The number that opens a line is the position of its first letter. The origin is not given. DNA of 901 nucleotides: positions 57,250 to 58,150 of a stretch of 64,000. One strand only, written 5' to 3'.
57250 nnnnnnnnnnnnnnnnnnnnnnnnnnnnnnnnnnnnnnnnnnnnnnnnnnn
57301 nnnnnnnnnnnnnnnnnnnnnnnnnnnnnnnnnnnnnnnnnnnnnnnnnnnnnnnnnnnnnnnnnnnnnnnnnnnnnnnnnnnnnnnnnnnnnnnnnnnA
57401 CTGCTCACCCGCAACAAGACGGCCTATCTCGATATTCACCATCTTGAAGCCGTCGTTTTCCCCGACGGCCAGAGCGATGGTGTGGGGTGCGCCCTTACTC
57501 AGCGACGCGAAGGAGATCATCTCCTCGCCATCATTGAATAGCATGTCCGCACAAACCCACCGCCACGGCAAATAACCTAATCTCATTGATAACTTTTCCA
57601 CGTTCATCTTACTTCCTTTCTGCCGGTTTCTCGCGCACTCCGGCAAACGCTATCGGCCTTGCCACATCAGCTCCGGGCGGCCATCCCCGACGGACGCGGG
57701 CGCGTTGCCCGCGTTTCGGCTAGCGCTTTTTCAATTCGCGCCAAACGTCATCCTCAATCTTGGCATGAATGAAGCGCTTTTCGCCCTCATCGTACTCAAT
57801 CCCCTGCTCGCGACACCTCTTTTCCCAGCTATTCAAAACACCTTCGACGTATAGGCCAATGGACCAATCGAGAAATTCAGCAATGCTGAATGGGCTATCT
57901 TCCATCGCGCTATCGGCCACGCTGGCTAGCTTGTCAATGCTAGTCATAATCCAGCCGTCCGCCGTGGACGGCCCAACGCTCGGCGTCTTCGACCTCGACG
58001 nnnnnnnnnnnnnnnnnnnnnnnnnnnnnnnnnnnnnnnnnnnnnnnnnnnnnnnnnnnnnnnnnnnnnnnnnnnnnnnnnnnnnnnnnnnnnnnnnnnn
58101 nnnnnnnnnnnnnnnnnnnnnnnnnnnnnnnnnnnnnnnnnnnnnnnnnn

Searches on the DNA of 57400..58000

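Call 92: search_rna_families(source=window, start=57400, end=58000, threshold=evalue, max_evalue=0.1, show_alignments=2)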
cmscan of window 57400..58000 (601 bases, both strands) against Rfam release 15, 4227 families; matches with E-value up to 0.1: 1.
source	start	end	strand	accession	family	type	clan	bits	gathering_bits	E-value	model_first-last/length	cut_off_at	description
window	57651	57721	-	RF02276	Hammerhead_II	Gene; ribozyme;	CL00010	41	37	5.9e-07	1-66/66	no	Hammerhead ribozyme (type II)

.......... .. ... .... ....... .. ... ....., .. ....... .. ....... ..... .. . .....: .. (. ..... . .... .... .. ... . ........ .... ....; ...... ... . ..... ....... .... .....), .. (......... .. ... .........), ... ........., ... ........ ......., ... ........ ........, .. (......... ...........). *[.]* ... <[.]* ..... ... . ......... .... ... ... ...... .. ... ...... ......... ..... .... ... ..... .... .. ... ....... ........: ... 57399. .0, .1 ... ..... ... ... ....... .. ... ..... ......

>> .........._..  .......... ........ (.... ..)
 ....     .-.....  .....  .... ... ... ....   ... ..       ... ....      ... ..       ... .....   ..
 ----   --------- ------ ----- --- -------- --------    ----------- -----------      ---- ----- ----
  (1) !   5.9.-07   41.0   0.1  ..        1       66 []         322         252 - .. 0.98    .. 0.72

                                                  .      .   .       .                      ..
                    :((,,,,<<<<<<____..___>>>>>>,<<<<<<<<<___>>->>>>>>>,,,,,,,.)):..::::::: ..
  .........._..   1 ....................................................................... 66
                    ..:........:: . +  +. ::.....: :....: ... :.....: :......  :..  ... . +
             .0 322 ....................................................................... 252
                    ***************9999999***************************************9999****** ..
